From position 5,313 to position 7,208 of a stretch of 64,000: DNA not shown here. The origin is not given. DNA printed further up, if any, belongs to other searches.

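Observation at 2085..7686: ECF sigma/anti-sigma module followed by low-complexity, repeat-rich secreted proteins (DUF3106-like, EF-hand, Cys-rich) and a secreted PEBP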

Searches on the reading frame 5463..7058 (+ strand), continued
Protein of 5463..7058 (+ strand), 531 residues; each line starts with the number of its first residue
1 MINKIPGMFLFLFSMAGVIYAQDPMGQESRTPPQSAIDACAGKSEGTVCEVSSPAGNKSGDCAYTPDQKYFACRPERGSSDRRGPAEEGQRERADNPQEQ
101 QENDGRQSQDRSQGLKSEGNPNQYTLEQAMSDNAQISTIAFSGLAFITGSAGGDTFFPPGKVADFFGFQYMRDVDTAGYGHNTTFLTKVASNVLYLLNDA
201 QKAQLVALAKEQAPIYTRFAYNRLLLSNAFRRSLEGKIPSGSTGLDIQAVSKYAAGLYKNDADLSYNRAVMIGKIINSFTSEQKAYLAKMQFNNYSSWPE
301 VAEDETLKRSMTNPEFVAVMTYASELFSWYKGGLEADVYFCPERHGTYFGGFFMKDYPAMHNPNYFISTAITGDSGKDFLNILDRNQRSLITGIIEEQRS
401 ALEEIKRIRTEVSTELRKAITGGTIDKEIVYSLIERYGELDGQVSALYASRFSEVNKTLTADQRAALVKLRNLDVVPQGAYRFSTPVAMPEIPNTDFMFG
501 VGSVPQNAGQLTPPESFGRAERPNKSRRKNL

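Call 36: find_related_loci(query=A1, collection=genome_contigs, flank=8000)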
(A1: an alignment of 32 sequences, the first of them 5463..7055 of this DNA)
Query A1 (531 aa) in genome_contigs; peptide patterns used: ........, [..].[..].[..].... (x = any residue, [..] = any of these).
527 stretches matched a pattern; 498 encode a relative of the query (tblastn E <= 1e-3); the best 80 are kept; 79 distinct loci.
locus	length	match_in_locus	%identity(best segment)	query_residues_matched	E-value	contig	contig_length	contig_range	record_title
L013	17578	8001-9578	87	1-526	0e+0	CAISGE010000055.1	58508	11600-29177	MAG: Candidatus Omnitrophica bacterium isolate AM-lipid-02-D9_bin-1187 genome assembly, contig: bin-1187:55/80, whole ge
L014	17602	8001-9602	82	1-527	0e+0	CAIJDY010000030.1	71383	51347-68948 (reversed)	MAG: Candidatus Omnitrophica bacterium isolate AM5_bin-0692 genome assembly, contig: bin-0692:030/229, whole genome shot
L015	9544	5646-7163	76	9-529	0e+0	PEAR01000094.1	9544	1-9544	MAG: Candidatus Omnitrophota bacterium isolate Cal1bin1 scaffold254, whole genome shotgun sequence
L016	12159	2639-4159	76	1-525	0e+0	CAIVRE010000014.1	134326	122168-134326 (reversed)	MAG: Candidatus Omnitrophica bacterium isolate AM-lipid-02-D9_bin-0629 genome assembly, contig: bin-0629:14/34, whole ge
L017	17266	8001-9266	80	116-530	0e+0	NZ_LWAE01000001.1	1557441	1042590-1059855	Clostridium magnum DSM 2767 CLMAG_contig000001, whole genome shotgun sequence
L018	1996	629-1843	80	119-523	0e+0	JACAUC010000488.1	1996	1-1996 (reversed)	MAG: Candidatus Chloroheliaceae bacterium isolate L227-5C MAG2_495, whole genome shotgun sequence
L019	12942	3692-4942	79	109-525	0e+0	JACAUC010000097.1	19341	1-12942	MAG: Candidatus Chloroheliaceae bacterium isolate L227-5C MAG2_97, whole genome shotgun sequence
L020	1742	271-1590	74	92-530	0e+0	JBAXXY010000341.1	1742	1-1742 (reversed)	MAG: Lentisphaerota bacterium isolate ELA751 MAG751_341, whole genome shotgun sequence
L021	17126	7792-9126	74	86-530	0e+0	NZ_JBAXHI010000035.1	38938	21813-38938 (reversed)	MAG: Candidatus Chlorohelix sp. isolate ELA319 MAG319_35, whole genome shotgun sequence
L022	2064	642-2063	68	29-518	0e+0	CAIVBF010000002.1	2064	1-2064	uncultured bacterium isolate MJ-2014-D6_bin-244 genome assembly, contig: bin-244:002/170, whole genome shotgun sequence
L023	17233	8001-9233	78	120-530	0e+0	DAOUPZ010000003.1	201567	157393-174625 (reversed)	MAG TPA_asm: Clostridia bacterium isolate CSMAG_113 CSMAG_113_k141_3014023_length_201567_cov_21.1650, whole genome shotg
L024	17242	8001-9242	79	112-525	0e+0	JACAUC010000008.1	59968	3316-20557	MAG: Candidatus Chloroheliaceae bacterium isolate L227-5C MAG2_8, whole genome shotgun sequence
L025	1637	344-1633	74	97-517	0e+0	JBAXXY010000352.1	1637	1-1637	MAG: Lentisphaerota bacterium isolate ELA751 MAG751_352, whole genome shotgun sequence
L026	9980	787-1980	79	124-521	0e+0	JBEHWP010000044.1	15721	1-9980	MAG: Vulcanimicrobiota bacterium isolate ER1 k141_290500_length_15721_cov_6.0000, whole genome shotgun sequence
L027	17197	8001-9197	77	122-520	0e+0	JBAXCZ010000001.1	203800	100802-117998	MAG: Clostridia bacterium isolate ELA206 MAG206_1, whole genome shotgun sequence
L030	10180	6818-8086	72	96-525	0e+0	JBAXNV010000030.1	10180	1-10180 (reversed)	MAG: bacterium isolate ELA488 MAG488_30, whole genome shotgun sequence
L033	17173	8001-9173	74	122-517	0e+0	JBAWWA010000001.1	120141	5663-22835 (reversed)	MAG: bacterium isolate ELA025 MAG025_1, whole genome shotgun sequence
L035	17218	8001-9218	72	118-523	0e+0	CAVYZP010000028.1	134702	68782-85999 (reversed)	MAG: uncultured Chloroflexia bacterium isolate MFD02138.bin.3.55 genome assembly, contig: contig_1451, whole genome shot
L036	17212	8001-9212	70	122-525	0e+0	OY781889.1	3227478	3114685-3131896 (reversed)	MAG: Syntrophomonadaceae bacterium isolate d6309e7a-5f4a-4193-8fe6-a21da7285db0 genome assembly, chromosome: 1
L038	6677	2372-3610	69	122-530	0e+0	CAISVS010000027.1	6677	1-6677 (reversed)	uncultured bacterium isolate MJ111018A_bin-779 genome assembly, contig: bin-779:027/153, whole genome shotgun sequence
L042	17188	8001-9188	70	122-517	0e+0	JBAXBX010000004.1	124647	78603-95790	MAG: Candidatus Saccharibacteria bacterium isolate ELA178 MAG178_4, whole genome shotgun sequence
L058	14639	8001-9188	66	120-517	6e-174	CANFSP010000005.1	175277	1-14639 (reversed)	MAG: Actinobacteria bacterium isolate Jr-16oct17-285 genome assembly, contig: Jr-16oct17-C143, whole genome shotgun sequ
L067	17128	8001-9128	57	123-499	8e-143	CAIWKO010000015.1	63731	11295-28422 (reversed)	MAG: uncultured Bacteroidales bacterium isolate AlinenLipids_bin-7433 genome assembly, contig: bin-7433:15/70, whole gen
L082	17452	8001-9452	48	10-508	2e-135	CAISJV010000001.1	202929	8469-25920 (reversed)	MAG: uncultured delta proteobacterium isolate AlinenLipids_bin-9048 genome assembly, contig: bin-9048:01/95, whole genom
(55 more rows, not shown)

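Call 39: search_protein_families(library=pfam, proteins=[L042:9671-11164:+, L042:6471-7607:+, L042:5804-6481:+, L038:3614-4048:+, L058:4708-5481:+, L035:6378-7625:-, L036:9342-12317:+, L033:9293-9883:+, L030:8116-8853:+, L067:9169-11430:+], max_evalue=0.001)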
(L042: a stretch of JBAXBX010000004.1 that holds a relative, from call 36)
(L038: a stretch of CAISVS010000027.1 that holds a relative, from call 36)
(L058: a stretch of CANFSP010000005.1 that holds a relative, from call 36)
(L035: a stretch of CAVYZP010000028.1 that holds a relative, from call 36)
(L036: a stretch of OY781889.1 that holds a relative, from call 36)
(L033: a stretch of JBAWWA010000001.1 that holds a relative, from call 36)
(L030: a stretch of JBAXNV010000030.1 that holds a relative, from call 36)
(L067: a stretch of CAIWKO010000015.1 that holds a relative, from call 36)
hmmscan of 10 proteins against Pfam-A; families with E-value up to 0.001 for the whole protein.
L042:9671-11164:+ (497 aa): 3 families
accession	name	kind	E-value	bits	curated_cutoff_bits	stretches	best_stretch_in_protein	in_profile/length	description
PF00149.33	Metallophos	-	1e-06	29.8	21.5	1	151-415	3-189/191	Calcineurin-like phosphoesterase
PF16656.11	Pur_ac_phosph_N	-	1.7e-05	25.7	30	1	74-141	24-93/93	Purple acid Phosphatase, N-terminal domain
PF09423.15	PhoD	-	4.9e-05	23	27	1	254-379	119-238/343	PhoD-like phosphatase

L042:6471-7607:+ (378 aa): 5 families
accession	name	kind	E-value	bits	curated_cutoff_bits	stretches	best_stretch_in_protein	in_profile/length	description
PF02518.31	HATPase_c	-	6.4e-28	97.8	26.4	1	269-376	5-109/111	Histidine kinase-, DNA gyrase B-, and HSP90-like ATPase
PF00512.31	HisKA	-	2.4e-12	47.2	26.9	1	157-222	2-65/66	His Kinase A (phospho-acceptor) domain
PF13589.12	HATPase_c_3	-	4.7e-06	27.1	25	1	271-346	4-78/137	Histidine kinase-, DNA gyrase B-, and HSP90-like ATPase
PF14501.12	HATPase_c_5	-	2.4e-05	24.6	22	1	266-375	2-102/102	GHKL domain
PF00672.30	HAMP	-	3.1e-05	24.7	25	1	101-151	2-52/53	HAMP domain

L042:5804-6481:+ (225 aa): 2 families
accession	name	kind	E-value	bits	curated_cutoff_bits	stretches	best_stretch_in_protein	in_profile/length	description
PF00072.30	Response_reg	-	6.4e-26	91.1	30.2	1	8-116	2-110/111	Response regulator receiver domain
PF00486.34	Trans_reg_C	-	1.3e-23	83.3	26.2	1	150-221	2-76/77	Transcriptional regulatory protein, C terminal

L038:3614-4048:+ (144 aa): 0 families

L058:4708-5481:+ (257 aa): 3 families
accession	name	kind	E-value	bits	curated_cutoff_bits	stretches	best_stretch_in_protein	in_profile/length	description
PF00005.33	ABC_tran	-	5.6e-35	121.4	25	1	22-178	1-137/137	ABC transporter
PF13304.12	AAA_21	-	3.4e-09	37.6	27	1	35-88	2-68/304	AAA domain, putative AbiEii toxin, Type IV TA system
PF02463.25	SMC_N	-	1.1e-05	25.4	40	1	34-219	26-208/220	RecF/RecN/SMC N terminal domain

L035:6378-7625:- (415 aa): 3 families
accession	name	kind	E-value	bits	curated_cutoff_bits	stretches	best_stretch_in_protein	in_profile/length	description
PF07730.19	HisKA_3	-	5e-17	62.6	24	1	217-282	1-66/68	Histidine kinase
PF02518.31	HATPase_c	-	2.8e-13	50.7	26.4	1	324-412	3-107/111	Histidine kinase-, DNA gyrase B-, and HSP90-like ATPase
PF13581.12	HATPase_c_2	-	1e-06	29.2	27.4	1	290-378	8-88/127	Histidine kinase-like ATPase domain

L036:9342-12317:+ (991 aa): 4 families
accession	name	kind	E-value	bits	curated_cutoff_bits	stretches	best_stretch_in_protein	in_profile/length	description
PF00149.33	Metallophos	-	6.4e-22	79.4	21.5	2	666-914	1-190/191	Calcineurin-like phosphoesterase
PF09423.15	PhoD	-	2e-13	50.7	27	2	166-373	13-247/343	PhoD-like phosphatase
PF16656.11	Pur_ac_phosph_N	-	2.5e-09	38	30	1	79-139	31-93/93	Purple acid Phosphatase, N-terminal domain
PF16655.11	PhoD_N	-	0.00025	22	30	0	84-120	41-77/90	PhoD-like phosphatase, N-terminal domain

L033:9293-9883:+ (196 aa): 3 families
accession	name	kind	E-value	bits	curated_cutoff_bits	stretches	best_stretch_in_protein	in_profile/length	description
PF04542.20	Sigma70_r2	-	1.3e-14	54.2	24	1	35-99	1-67/71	Sigma-70 region 2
PF08281.18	Sigma70_r4_2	-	9.1e-11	41.7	25.7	1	139-185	7-53/54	Sigma-70, region 4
PF04545.22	Sigma70_r4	-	2.6e-05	24.1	24.1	1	139-182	1-44/50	Sigma-70, region 4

L030:8116-8853:+ (245 aa): 1 family
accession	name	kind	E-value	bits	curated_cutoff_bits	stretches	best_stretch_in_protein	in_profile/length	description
PF01161.25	PBP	-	1.1e-18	68.3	24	1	116-241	2-135/135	Phosphatidylethanolamine-binding protein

L067:9169-11430:+ (753 aa): 4 families
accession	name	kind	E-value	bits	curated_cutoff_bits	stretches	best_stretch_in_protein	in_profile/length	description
PF07603.17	Lcl_C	-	8.5e-51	171.6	34.9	2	195-307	1-117/117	Lcl C-terminal domain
PF03781.23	FGE-sulfatase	-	3e-39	135.7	23.3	1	319-649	5-255/255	Sulfatase-modifying factor enzyme 1-like domain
PF18962.6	Por_Secre_tail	-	5.5e-10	39.8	27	1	675-750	2-74/75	Secretion system C-terminal sorting domain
PF13860.13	FlgD_ig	-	0.00044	20.6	27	0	689-739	18-74/79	FlgD Ig-like domain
